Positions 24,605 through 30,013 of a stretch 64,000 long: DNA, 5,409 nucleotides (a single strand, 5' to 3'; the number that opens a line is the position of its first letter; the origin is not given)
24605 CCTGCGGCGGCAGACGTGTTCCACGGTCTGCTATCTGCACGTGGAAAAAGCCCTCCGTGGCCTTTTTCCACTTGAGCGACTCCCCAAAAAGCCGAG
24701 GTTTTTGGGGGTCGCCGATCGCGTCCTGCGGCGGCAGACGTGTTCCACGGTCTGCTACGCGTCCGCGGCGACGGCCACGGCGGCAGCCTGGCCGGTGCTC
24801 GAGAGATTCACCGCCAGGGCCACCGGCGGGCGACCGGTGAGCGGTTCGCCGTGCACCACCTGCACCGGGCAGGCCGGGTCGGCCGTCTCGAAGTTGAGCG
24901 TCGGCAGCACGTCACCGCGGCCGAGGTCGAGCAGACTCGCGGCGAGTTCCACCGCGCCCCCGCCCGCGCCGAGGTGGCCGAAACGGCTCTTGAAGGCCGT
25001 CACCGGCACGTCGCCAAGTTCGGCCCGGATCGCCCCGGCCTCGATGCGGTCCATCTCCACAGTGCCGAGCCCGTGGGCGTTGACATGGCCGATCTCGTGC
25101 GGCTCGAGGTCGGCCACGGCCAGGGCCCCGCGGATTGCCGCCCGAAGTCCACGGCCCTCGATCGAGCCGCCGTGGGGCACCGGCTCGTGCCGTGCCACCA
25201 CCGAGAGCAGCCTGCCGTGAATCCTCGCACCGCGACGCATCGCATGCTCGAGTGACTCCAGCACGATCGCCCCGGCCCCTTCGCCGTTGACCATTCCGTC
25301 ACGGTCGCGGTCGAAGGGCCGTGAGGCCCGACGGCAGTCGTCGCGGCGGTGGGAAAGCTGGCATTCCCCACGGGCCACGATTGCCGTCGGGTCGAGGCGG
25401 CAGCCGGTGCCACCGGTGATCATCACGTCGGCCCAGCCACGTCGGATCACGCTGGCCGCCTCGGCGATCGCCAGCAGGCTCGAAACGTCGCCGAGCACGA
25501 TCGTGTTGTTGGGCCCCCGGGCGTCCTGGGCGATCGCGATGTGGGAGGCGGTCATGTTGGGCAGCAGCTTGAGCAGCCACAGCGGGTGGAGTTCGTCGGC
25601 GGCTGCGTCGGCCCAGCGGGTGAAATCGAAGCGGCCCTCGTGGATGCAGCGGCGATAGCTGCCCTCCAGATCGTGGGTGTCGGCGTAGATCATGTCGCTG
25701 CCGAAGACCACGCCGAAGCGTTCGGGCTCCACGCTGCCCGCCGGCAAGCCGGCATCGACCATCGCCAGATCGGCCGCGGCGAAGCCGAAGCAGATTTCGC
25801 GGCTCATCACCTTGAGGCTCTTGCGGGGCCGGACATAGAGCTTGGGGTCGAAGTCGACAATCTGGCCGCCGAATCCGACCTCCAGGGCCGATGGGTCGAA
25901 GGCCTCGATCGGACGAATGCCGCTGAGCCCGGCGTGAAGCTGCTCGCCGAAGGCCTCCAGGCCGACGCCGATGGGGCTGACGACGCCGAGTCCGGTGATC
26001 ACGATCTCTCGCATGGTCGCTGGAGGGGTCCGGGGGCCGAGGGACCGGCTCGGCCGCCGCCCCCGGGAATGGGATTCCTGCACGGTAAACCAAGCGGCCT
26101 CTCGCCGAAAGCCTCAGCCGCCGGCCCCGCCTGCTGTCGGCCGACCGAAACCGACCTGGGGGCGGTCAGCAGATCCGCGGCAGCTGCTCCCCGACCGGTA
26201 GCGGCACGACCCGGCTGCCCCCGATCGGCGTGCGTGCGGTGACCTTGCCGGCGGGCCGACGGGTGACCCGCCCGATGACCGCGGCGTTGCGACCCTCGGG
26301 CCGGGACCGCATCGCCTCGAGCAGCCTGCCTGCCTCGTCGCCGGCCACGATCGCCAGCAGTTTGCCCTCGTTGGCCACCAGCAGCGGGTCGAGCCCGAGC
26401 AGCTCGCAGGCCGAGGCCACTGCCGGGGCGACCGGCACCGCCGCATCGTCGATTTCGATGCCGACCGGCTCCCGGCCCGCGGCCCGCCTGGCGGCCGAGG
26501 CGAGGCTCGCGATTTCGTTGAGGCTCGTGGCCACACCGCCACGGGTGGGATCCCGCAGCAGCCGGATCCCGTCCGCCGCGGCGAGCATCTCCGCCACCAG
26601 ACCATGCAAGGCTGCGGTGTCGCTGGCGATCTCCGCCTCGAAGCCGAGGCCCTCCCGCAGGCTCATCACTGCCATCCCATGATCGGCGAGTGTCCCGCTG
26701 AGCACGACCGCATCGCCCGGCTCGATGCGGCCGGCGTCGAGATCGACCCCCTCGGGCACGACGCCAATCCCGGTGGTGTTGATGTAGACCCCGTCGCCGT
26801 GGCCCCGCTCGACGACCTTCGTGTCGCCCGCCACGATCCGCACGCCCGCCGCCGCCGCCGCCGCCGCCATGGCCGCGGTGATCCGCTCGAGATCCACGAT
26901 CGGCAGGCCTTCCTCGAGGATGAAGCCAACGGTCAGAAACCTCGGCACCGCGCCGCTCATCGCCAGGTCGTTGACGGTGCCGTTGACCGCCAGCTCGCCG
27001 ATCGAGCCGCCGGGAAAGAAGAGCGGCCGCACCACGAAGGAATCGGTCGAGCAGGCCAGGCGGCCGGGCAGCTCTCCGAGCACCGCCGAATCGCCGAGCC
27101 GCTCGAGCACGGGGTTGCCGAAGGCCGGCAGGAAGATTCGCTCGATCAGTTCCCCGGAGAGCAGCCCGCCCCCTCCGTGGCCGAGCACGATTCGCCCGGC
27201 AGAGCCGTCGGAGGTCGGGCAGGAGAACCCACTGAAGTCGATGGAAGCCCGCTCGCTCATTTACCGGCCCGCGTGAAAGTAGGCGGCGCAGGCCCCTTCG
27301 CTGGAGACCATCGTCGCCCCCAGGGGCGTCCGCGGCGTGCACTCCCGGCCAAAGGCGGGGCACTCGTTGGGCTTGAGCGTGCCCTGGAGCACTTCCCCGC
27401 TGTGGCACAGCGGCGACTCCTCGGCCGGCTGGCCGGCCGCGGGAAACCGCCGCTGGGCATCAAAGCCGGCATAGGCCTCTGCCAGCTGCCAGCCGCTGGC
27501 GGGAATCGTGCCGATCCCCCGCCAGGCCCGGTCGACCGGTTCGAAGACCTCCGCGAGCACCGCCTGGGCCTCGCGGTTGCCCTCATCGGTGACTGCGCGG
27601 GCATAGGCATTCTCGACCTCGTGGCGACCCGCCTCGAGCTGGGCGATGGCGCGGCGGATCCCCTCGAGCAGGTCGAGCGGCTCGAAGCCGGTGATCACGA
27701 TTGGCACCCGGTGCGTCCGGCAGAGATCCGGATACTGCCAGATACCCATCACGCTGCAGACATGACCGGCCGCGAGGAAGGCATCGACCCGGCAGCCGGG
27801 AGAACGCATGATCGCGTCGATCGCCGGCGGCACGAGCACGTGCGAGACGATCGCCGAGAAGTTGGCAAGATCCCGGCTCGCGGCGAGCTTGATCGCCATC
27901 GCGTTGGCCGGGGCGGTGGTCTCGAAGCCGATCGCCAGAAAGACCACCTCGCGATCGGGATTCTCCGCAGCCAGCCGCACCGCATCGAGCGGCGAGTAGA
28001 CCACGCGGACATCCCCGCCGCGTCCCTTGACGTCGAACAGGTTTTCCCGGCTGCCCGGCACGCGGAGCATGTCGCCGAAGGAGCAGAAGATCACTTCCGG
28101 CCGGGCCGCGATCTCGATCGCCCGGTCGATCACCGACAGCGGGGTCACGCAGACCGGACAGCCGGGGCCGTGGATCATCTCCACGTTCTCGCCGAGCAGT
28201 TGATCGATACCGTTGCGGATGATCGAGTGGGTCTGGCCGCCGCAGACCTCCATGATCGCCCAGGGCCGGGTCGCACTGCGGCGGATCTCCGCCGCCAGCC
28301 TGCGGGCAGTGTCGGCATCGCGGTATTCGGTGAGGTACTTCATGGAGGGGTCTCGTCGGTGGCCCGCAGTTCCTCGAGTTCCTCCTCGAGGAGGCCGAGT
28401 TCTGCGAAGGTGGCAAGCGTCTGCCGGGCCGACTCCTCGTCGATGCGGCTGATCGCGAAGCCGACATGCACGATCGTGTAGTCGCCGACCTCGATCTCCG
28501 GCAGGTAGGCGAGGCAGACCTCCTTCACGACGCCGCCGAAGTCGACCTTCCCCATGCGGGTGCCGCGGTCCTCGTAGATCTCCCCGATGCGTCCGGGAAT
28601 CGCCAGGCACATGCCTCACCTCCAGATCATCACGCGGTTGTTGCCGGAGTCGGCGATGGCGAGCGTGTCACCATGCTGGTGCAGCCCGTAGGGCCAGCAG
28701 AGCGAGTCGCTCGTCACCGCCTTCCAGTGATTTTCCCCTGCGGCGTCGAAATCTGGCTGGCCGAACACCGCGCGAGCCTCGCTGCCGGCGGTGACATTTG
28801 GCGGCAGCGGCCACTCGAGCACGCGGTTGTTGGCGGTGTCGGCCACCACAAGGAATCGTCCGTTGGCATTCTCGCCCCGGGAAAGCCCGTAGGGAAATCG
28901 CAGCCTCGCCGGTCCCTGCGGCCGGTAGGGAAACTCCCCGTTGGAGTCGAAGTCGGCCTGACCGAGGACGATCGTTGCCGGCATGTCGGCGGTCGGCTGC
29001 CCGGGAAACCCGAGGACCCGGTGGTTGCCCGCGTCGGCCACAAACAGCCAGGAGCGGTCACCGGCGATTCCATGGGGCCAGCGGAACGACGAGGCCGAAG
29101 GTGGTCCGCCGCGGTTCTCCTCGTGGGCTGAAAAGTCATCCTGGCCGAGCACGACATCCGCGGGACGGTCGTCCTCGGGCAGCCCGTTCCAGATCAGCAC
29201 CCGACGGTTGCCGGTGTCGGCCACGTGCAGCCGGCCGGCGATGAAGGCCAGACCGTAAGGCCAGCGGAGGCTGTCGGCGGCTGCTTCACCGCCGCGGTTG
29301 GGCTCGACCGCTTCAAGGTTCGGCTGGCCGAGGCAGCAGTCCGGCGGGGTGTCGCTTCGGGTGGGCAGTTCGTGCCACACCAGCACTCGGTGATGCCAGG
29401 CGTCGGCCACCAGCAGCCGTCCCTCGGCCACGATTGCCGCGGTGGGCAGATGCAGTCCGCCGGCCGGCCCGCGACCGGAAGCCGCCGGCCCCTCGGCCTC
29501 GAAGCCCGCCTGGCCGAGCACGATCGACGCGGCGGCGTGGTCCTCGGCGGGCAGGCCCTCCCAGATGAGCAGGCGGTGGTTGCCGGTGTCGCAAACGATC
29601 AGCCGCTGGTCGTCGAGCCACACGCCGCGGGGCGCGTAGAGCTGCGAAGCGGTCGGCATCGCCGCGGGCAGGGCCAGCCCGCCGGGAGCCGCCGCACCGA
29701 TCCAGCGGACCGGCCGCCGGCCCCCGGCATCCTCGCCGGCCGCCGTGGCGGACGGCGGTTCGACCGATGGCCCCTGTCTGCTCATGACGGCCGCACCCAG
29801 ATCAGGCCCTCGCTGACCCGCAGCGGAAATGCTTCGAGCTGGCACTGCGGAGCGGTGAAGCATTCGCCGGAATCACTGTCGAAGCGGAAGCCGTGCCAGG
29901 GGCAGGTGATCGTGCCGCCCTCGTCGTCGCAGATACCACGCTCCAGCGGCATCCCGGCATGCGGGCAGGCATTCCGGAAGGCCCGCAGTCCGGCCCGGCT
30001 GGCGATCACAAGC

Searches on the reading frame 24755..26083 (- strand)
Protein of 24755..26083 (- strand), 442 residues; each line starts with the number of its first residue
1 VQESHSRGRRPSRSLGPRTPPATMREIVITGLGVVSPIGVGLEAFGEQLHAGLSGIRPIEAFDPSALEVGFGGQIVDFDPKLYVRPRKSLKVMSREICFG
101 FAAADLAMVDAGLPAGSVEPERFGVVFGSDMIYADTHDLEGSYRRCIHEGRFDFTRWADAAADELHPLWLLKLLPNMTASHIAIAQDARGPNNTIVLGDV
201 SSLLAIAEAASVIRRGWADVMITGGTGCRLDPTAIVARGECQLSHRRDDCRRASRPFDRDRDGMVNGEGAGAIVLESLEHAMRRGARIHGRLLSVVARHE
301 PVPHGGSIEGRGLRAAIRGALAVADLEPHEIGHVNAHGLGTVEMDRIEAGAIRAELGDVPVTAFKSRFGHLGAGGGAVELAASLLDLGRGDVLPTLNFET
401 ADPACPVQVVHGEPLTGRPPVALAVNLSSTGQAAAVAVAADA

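Call 12: search_protein_families(library=pfam, proteins=[window:24755-26083:-], max_evalue=0.001)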
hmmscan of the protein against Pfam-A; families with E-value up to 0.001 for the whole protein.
window:24755-26083:- (442 aa): 2 families
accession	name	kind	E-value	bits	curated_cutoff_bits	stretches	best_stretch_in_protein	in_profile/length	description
PF00109.32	ketoacyl-synt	-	3.3e-38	132.1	20.8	1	24-281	1-252/252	Beta-ketoacyl synthase, N-terminal domain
PF02801.28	Ketoacyl-synt_C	-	1.2e-18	67.6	20.8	1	309-399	23-119/119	Beta-ketoacyl synthase, C-terminal domain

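Call 13: search_protein_families(library=ncbifam, proteins=[window:24755-26083:-], max_evalue=0.001)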
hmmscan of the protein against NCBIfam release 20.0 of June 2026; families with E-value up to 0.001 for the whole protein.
window:24755-26083:- (442 aa): 20 families
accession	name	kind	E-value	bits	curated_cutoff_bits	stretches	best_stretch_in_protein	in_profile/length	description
TIGR03150.1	fabF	equivalog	1.3e-81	274.4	493.75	1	25-437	1-405/407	beta-ketoacyl-ACP synthase II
NF005589.0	PRK07314.1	subfamily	3.5e-78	263.2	387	1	23-437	2-408/413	beta-ketoacyl-ACP synthase II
NF004970.0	PRK06333.1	subfamily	2.2e-66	224.5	525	1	23-425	2-406/424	beta-ketoacyl-ACP synthase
NF006274.0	PRK08439.1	equivalog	8.3e-57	192.8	621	1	24-410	1-375/406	beta-ketoacyl-ACP synthase II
NF005076.0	PRK06501.1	equivalog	5.3e-51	173.8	629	1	27-436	13-418/425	beta-ketoacyl-ACP synthase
NF006434.0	PRK08722.1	equivalog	7.3e-50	170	759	1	24-411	3-383/414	beta-ketoacyl-ACP synthase II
NF006587.0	PRK09116.1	equivalog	1.9e-49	168.5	470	1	24-406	1-371/408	beta-ketoacyl-ACP synthase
NF005916.1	PRK07910.1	equivalog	4.6e-46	157.6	560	1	23-437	10-414/418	KasA/KasB family beta-ketoacyl-ACP synthase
NF005490.0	PRK07103.1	equivalog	6.8e-42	144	445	1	23-438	2-410/414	polyketide beta-ketoacyl:acyl carrier protein synthase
NF005935.0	PRK07967.1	equivalog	9.9e-35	120.1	630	1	24-404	1-366/406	beta-ketoacyl-ACP synthase I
NF058662.1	cispenta_AmcF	equivalog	3.6e-34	118.4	325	1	205-434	135-363/369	cispentacin biosynthesis acyltransferase subunit AmcF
NF004618.0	PRK05952.1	equivalog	2.8e-31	108.8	455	1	169-439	117-381/384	beta-ketoacyl-ACP synthase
NF006618.0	PRK09185.1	subfamily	9.4e-27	94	407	1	26-411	4-363/394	beta-ketoacyl-ACP synthase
NF040607.1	mycolic_Pks13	equivalog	1.6e-21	75.5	2100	1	175-404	247-481/1680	polyketide synthase Pks13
NF041183.1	Pks2_ls1_myc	equivalog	4.2e-21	73.6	2400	1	176-400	150-374/2086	sulfolipid-1 biosynthesis phthioceranic/hydroxyphthioceranic acid synthase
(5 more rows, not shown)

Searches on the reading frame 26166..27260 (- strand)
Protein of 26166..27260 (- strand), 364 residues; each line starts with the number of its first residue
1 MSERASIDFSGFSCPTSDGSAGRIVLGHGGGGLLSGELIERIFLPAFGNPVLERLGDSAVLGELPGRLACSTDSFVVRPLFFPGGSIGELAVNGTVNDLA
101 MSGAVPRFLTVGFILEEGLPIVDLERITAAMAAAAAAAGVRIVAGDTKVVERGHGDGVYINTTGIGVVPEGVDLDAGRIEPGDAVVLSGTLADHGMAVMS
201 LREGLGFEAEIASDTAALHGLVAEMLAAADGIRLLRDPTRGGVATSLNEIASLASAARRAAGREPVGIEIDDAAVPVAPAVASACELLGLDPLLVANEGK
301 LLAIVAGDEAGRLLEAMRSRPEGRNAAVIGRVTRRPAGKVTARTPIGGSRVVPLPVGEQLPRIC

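Call 12: search_protein_families(library=pfam, proteins=[window:26166-27260:-], max_evalue=0.001)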
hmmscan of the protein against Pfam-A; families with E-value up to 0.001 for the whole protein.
window:26166-27260:- (364 aa): 2 families
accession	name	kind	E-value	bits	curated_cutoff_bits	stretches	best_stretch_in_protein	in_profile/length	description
PF02769.27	AIRS_C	-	1.3e-19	71.4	23.1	1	180-341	1-154/156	AIR synthase related protein, C-terminal domain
PF00586.29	AIRS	-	1.4e-19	71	24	1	58-168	4-112/112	AIR synthase related protein, N-terminal domain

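Call 13: search_protein_families(library=ncbifam, proteins=[window:26166-27260:-], max_evalue=0.001)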
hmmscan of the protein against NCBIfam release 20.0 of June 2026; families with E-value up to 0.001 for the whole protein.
window:26166-27260:- (364 aa): 5 families
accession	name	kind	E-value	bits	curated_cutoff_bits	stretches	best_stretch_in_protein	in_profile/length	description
TIGR02124.1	hypE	equivalog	1.2e-125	419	251.6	1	23-364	1-332/332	hydrogenase expression/formation protein HypE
TIGR01379.1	thiL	equivalog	1.2e-18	67.1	184.15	1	37-340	4-301/320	thiamine-phosphate kinase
NF004351.0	PRK05731.1-4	equivalog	1.6e-10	40.6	324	1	57-341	40-304/321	thiamine-phosphate kinase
NF004353.0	PRK05731.2-2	equivalog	9.6e-07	28.2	301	1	85-297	52-247/311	thiamine-phosphate kinase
NF004350.0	PRK05731.1-1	equivalog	2e-05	23.6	441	1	55-203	27-173/325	thiamine-phosphate kinase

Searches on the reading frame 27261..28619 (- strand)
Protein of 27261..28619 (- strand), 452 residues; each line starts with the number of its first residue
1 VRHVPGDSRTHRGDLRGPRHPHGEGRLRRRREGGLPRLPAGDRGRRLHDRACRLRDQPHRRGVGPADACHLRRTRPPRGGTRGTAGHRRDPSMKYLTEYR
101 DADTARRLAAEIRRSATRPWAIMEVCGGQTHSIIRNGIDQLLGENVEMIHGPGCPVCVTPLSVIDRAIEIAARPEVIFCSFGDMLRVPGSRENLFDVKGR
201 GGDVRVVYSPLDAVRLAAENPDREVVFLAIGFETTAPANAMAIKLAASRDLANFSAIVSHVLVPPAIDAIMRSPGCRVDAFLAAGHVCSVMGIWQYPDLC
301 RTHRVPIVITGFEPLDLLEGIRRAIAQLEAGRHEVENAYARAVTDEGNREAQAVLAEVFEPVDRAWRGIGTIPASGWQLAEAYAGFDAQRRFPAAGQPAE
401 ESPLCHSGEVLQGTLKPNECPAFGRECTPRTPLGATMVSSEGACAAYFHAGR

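Call 12: search_protein_families(library=pfam, proteins=[window:27261-28619:-], max_evalue=0.001)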
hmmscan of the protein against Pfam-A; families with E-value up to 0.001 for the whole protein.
window:27261-28619:- (452 aa): 1 family
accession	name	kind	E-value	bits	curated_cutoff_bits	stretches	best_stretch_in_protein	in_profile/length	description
PF01924.21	HypD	-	1.4e-147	491.8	25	1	104-449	2-349/351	Hydrogenase formation hypA family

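Call 13: search_protein_families(library=ncbifam, proteins=[window:27261-28619:-], max_evalue=0.001)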
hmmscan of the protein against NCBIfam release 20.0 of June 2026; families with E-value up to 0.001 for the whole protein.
window:27261-28619:- (452 aa): 1 family
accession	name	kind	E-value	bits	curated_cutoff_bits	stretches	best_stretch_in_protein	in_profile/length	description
TIGR00075.1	hypD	equivalog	3.2e-140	467.3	192.8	1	94-449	5-365/372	hydrogenase formation protein HypD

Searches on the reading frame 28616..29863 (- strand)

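Call 12: search_protein_families(library=pfam, proteins=[window:28616-29863:-], max_evalue=0.001)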
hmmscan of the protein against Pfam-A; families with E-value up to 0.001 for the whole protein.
window:28616-29863:- (415 aa): 1 family
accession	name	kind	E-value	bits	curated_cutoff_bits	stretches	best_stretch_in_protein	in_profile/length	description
PF01436.27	NHL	-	1.2e-18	66.6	20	0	77-100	3-27/28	NHL repeat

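Call 13: search_protein_families(library=ncbifam, proteins=[window:28616-29863:-], max_evalue=0.001)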
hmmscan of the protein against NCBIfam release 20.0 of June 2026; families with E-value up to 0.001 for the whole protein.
window:28616-29863:- (415 aa): 0 families
